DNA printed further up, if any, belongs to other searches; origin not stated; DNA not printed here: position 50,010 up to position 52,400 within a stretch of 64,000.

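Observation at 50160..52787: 875-aa ECF-type sigma factor fused to a giant soluble C-terminal region with a duplicated beta-module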

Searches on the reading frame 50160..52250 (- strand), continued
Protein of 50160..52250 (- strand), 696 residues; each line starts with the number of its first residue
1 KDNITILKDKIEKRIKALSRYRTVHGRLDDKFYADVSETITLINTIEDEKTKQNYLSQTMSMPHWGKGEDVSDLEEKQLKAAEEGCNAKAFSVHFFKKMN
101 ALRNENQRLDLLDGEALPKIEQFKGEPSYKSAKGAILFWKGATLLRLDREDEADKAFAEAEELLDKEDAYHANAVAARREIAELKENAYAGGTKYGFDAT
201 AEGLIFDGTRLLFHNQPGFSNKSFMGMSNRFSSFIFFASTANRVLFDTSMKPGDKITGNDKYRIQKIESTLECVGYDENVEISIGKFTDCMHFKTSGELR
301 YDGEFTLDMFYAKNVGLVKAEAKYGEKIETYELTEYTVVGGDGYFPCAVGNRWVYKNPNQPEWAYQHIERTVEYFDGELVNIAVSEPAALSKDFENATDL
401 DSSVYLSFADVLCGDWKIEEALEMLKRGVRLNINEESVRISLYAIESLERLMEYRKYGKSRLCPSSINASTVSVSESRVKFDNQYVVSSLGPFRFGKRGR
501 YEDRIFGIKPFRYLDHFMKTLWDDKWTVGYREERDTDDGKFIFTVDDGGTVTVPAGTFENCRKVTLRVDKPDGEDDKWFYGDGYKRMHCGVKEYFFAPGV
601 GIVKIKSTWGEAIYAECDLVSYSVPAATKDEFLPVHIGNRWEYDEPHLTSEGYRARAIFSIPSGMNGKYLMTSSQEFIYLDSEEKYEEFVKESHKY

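Call 66: search_solved_structures(query=A2, max_evalue=10, show_alignments=2)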
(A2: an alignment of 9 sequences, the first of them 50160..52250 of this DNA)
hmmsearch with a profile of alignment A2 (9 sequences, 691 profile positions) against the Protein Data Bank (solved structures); distinct sequences matched with E-value up to 10: 13.
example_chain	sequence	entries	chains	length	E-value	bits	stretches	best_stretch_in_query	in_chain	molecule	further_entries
5i9h_A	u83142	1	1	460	5.5e-08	34.6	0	394-432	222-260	pentatricopeptide repeat protein dPPR-U8G2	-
5i9d_A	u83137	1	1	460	2.1e-07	32.7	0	395-434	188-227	pentatricopeptide repeat protein dPPR-U8A2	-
5i9f_A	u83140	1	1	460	2.7e-07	32.3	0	395-430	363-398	pentatricopeptide repeat protein dPPR-U10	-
5i9g_C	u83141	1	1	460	9e-07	30.6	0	395-430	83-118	pentatricopeptide repeat protein dPPR-U8C2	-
5iww_D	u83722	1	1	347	1.9e-05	26.2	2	387-432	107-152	PLS9-PPR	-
5fzr_A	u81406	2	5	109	0.013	16.8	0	403-430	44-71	DESIGNED TPR PROTEIN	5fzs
5fzq_A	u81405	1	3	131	0.026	15.8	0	403-431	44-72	DESIGNED TPR PROTEIN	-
1xm9_A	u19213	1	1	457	0.09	14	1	13-192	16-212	plakophilin 1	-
6egc_A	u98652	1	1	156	0.17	13.1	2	5-65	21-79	SC_2L4HC2_23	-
3fzx_A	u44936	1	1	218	0.18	13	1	272-329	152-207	Putative exported protein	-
5j0k_A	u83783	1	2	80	1.1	10.4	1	5-62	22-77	designed protein 2L4HC2_23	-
8u5w_A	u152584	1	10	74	1.7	9.9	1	51-102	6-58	WSHC5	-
8ure_A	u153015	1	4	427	2.7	9.1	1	14-129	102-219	sr312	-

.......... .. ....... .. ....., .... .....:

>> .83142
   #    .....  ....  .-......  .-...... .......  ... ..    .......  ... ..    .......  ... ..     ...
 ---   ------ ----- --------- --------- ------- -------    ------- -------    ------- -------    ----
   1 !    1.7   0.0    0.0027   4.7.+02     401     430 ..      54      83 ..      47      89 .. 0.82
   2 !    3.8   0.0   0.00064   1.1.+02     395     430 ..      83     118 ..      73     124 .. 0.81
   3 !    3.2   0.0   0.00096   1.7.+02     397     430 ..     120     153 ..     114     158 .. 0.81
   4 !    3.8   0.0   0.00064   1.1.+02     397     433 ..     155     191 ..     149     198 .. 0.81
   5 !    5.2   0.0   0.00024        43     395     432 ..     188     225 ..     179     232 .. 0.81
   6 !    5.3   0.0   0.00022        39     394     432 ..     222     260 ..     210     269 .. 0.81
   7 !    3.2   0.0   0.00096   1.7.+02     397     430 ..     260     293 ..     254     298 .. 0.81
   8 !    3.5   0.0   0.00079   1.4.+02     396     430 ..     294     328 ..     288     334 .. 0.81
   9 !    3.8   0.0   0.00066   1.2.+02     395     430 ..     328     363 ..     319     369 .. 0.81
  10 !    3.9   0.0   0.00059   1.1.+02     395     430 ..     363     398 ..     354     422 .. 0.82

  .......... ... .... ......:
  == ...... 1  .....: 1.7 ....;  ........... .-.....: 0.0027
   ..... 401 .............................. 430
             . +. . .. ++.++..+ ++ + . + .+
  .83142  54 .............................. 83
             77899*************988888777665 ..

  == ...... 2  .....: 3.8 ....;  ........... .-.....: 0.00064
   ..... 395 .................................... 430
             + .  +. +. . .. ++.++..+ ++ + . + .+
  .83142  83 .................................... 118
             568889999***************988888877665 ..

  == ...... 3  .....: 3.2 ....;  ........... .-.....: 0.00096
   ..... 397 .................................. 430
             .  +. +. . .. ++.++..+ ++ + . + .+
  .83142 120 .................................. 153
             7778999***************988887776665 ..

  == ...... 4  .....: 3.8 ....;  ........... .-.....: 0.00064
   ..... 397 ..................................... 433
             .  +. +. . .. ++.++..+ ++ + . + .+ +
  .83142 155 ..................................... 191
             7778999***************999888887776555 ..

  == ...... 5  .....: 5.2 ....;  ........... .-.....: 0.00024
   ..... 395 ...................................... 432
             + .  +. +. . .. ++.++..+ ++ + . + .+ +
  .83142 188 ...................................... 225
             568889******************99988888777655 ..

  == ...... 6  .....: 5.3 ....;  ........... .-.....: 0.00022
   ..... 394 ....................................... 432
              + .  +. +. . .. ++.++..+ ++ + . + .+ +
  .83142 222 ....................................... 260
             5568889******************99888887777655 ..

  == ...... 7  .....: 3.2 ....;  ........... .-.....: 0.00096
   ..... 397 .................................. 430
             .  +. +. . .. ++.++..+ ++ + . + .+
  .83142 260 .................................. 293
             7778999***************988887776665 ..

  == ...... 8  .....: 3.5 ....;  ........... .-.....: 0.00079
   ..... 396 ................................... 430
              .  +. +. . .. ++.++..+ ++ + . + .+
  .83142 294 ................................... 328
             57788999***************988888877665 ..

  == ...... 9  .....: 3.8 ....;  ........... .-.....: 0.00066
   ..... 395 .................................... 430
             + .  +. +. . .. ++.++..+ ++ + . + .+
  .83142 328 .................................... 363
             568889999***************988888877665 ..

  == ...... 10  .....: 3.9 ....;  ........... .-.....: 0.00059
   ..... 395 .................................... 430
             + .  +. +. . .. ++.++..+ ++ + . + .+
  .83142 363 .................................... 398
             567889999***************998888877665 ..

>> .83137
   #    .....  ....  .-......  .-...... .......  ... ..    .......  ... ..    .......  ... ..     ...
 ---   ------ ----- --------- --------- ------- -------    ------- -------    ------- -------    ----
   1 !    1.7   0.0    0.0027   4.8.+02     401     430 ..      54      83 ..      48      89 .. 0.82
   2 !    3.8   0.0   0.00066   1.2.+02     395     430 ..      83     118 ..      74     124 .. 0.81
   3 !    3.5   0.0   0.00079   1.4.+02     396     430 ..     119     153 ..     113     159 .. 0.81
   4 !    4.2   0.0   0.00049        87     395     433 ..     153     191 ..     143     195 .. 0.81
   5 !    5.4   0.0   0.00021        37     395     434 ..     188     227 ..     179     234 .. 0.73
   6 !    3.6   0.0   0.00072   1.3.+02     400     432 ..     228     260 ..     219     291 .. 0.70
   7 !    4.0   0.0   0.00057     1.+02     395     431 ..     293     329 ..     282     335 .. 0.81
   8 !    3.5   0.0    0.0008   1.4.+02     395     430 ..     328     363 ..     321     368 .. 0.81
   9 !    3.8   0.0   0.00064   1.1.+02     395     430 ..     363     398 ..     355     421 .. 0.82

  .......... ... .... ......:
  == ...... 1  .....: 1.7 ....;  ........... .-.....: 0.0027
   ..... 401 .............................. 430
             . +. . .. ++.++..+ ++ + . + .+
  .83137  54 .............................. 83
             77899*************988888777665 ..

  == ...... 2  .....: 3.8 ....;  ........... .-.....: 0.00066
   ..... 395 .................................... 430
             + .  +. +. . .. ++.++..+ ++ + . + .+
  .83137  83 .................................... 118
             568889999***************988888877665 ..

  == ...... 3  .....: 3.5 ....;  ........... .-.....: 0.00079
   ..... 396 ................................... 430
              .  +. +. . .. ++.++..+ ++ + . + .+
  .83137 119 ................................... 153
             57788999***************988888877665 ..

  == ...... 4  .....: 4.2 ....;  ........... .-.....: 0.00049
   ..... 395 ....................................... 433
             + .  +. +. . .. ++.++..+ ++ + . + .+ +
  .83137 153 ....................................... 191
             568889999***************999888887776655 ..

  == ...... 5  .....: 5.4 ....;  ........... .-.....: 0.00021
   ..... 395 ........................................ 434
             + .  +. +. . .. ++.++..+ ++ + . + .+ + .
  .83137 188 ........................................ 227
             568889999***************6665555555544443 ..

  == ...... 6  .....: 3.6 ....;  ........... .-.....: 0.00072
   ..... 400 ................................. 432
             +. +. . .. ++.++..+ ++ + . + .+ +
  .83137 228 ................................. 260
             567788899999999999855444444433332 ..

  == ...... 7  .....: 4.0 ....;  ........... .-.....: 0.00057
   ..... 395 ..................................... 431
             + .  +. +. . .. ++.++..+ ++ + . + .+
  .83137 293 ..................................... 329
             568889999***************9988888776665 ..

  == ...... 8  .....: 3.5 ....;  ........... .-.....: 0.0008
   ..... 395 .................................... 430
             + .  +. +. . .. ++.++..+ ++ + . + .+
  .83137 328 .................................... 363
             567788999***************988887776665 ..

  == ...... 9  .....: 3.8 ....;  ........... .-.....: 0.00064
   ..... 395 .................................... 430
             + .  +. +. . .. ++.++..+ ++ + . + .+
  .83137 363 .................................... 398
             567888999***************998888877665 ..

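Call 78: search_protein_families(library=ncbifam, proteins=[window:50160-52250:-], max_evalue=1)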
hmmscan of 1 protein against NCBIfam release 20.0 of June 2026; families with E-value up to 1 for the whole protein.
window:50160-52250:- (696 aa): 0 families
